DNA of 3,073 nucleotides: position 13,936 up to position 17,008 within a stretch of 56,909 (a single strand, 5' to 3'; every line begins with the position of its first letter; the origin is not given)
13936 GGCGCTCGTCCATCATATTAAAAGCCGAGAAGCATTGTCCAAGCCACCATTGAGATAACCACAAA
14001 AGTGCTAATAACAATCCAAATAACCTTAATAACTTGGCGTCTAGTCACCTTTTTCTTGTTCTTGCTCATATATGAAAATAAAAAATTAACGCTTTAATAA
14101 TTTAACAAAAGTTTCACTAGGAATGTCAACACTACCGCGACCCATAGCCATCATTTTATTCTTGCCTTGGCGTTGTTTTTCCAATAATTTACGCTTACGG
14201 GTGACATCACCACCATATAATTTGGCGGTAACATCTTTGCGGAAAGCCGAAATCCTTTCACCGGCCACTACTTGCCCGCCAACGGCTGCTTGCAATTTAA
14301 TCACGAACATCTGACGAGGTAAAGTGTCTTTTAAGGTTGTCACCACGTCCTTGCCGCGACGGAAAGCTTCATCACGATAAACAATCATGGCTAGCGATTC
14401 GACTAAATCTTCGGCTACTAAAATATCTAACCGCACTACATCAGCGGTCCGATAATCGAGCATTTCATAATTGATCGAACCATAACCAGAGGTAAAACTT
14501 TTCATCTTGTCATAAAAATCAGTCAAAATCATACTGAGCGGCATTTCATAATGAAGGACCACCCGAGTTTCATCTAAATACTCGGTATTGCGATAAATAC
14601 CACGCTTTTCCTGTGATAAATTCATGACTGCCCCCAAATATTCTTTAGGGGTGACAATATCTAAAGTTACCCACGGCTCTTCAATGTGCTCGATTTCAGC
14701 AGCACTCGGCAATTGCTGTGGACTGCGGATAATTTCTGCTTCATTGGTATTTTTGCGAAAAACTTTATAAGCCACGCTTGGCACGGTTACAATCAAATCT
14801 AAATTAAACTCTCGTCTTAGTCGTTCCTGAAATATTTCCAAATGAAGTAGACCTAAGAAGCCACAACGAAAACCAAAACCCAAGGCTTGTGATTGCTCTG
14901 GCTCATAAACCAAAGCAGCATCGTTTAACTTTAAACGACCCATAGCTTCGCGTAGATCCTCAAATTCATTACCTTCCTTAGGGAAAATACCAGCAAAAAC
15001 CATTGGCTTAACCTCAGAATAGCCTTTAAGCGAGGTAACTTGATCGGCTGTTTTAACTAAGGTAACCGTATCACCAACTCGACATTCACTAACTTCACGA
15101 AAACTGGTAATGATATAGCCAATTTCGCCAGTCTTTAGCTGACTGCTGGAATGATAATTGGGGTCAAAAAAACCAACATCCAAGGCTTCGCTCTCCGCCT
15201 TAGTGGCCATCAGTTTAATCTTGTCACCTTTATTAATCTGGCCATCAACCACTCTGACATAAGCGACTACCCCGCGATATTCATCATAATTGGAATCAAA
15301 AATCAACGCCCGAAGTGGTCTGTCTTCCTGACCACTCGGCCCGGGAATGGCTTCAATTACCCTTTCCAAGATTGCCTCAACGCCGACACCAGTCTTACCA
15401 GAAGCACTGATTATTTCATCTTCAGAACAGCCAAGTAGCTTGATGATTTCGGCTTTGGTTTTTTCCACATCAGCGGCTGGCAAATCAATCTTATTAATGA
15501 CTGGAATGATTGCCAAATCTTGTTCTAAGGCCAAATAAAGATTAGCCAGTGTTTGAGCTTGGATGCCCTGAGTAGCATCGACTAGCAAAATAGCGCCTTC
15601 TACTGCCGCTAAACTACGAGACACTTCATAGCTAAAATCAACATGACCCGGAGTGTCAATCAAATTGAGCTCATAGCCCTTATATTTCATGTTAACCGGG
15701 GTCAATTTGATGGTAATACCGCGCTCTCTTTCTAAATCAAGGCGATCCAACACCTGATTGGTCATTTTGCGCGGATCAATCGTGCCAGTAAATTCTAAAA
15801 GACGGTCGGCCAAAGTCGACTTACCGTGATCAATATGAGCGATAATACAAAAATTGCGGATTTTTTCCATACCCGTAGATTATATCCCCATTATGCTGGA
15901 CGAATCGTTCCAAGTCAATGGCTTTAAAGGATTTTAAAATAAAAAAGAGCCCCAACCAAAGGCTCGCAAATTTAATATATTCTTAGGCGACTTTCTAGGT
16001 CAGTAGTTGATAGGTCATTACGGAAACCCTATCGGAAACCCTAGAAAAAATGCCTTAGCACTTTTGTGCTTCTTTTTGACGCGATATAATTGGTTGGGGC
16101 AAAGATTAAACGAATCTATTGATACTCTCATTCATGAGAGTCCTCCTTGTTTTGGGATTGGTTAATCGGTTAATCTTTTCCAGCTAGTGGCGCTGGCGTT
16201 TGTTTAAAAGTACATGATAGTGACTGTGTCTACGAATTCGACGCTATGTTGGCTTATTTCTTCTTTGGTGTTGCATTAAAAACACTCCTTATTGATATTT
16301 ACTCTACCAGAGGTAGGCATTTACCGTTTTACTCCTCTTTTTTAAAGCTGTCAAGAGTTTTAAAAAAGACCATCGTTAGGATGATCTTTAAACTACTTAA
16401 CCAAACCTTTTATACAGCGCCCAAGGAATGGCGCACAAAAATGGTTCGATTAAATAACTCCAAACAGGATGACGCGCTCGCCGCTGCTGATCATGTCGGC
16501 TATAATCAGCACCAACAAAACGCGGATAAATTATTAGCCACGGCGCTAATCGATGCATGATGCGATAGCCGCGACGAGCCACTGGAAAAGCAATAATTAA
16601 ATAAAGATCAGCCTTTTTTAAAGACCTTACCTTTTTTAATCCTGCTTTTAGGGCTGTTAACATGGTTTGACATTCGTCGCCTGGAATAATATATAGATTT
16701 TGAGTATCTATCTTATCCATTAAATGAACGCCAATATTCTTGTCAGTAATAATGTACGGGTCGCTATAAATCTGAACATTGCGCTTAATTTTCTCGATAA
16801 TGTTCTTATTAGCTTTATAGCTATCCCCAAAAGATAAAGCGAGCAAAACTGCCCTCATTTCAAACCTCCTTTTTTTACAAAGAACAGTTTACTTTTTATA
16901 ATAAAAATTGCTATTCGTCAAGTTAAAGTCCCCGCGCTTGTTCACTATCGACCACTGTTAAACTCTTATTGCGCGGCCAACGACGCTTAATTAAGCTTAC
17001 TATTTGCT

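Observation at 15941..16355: Organised 0.4 kb minus-strand locus upstream of lepA: three SD-preceded micro-ORFs feeding a terminator/anti-terminator fold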

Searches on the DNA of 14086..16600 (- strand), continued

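Call 84: search_with_rna_model(model_id=R1, sources=[L002, L006, L008, L017, L021, L022, L023, L024, L025, L026, L027, L028, L029, L030, L031, L032, L033, L034, L035, L036, L037, L038, L039, L040, L041, L042, L043, L044, L045, L046, L047, L048, L049, L050, L051, L052, L053, L054, L055, L056, L057, L058, L059, L060, L061, L062, L063, L064, L065, L066, L067, L068, L069, L070, L071, L072, L073, L074, L075, L076, L077, L078, L079, L080, L081, L083, L085, L090, L091, L092, L093, L094, L095, L096, L097, L098, L099, L100, L101, L102, L103, L104, L105, L106, L107, L108, L109, L110, L111, L112, L113, L114, L115, L116, L117, L118, L119, L120], max_evalue=0.1)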
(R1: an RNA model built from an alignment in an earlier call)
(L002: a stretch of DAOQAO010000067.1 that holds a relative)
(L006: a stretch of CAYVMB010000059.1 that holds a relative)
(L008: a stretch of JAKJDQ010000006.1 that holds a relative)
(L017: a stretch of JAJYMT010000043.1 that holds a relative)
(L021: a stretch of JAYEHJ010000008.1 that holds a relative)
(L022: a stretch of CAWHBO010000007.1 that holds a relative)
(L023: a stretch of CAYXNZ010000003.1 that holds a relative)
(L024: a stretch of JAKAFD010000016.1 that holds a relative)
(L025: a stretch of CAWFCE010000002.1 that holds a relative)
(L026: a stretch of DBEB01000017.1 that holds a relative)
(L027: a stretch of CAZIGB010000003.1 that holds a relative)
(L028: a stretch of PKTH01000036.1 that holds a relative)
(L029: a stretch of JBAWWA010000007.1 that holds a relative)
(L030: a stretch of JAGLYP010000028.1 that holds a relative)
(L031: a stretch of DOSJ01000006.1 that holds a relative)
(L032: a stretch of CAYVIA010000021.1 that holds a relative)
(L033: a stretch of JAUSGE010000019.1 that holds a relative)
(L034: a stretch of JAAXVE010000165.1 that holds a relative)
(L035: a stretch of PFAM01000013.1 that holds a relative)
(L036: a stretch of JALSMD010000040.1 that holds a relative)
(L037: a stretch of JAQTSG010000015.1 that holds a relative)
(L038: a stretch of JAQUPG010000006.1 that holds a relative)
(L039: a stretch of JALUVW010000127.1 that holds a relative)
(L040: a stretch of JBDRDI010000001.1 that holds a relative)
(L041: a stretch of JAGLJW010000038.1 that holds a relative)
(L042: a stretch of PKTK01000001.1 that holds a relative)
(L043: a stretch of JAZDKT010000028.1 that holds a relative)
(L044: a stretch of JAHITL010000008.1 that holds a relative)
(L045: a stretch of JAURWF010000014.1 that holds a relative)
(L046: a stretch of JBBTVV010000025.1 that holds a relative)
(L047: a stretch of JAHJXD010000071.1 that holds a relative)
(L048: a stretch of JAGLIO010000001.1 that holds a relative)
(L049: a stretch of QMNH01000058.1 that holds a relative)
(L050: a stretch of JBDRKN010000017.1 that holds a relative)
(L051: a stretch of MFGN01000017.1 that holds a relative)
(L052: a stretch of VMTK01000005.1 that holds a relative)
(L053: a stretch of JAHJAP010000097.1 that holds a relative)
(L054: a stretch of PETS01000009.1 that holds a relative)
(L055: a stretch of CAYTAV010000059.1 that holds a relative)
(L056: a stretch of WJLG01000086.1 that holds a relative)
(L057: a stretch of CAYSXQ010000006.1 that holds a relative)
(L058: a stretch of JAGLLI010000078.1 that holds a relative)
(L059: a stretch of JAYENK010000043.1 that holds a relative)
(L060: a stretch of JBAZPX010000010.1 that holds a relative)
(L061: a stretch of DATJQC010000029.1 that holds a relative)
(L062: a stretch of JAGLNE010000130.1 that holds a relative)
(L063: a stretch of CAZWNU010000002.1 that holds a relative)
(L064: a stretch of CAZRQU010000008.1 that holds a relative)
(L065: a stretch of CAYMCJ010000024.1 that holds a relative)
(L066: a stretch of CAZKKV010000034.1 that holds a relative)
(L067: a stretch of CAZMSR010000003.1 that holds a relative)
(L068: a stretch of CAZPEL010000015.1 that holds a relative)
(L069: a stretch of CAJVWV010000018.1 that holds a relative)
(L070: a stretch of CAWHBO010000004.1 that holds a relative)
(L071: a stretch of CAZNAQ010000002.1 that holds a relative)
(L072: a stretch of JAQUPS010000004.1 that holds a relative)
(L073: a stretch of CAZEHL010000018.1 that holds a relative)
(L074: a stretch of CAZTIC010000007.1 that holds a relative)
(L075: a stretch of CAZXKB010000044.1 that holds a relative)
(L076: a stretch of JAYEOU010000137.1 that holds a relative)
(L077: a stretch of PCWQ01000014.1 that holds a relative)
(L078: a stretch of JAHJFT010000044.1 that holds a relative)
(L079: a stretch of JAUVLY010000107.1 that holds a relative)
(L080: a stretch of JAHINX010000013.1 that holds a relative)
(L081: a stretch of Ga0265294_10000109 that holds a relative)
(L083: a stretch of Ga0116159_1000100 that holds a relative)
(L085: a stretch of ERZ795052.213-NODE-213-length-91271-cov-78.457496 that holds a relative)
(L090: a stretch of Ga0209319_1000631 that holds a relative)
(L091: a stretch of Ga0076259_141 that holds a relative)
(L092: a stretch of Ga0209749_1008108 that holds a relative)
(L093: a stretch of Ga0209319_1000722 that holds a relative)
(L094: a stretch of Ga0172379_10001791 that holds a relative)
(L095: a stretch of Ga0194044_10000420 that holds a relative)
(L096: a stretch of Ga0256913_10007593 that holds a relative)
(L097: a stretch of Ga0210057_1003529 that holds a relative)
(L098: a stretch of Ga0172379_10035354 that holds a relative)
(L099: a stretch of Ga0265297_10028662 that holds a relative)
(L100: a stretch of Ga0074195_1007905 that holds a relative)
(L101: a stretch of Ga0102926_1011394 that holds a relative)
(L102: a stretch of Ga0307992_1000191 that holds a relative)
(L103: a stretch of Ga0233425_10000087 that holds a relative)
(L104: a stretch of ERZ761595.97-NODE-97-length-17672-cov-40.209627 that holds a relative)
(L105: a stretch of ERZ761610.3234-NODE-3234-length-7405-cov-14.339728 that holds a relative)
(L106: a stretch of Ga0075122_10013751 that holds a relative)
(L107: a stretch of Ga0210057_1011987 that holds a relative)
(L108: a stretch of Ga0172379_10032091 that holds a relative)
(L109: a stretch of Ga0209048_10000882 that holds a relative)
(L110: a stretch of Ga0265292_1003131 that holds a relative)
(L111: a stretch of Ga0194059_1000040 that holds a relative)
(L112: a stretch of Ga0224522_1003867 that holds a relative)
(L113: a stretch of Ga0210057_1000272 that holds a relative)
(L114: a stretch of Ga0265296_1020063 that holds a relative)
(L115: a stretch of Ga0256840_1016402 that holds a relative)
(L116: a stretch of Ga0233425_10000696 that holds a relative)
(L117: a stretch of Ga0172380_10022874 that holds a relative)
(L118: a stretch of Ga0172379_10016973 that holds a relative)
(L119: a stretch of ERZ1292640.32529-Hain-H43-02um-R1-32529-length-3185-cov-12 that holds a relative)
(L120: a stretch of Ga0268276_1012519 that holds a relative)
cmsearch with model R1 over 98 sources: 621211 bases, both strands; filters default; matches with E-value up to 0.1: 3.
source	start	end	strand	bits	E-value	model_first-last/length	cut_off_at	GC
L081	2807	2948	+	111.9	5.1e-24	1-143/143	no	0.42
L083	2802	2932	+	100.8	2.4e-21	1-143/143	no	0.43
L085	2822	2963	+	35.5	1.2e-05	1-143/143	no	0.43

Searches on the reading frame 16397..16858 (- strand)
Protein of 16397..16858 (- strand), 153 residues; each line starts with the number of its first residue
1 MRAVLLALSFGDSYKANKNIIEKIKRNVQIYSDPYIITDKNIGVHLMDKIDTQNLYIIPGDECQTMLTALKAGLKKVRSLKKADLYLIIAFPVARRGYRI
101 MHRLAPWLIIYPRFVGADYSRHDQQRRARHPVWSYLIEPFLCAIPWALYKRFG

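Call 56: search_protein_families(library=pfam, proteins=[window:16397-16858:-], max_evalue=1)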
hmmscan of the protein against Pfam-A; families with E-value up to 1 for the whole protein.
window:16397-16858:- (153 aa): 1 family
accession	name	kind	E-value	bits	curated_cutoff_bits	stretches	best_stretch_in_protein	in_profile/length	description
PF06180.16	CbiK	-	0.025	14.3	26.2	0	5-29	3-28/262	Cobalt chelatase (CbiK)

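Call 57: search_protein_families(library=ncbifam, proteins=[window:16397-16858:-], max_evalue=0.1)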
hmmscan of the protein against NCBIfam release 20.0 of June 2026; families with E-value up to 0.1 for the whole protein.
window:16397-16858:- (153 aa): 0 families

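Call 68: search_protein_families(library=phrogs, proteins=[window:16397-16858:-], max_evalue=1)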
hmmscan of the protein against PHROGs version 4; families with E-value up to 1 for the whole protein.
window:16397-16858:- (153 aa): 2 families
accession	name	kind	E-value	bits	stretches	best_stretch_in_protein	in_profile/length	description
phrog_26011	-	unknown function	0.1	12.4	0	9-32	190-213/322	-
phrog_7937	-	unknown function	0.23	12.8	1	22-63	21-61/111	-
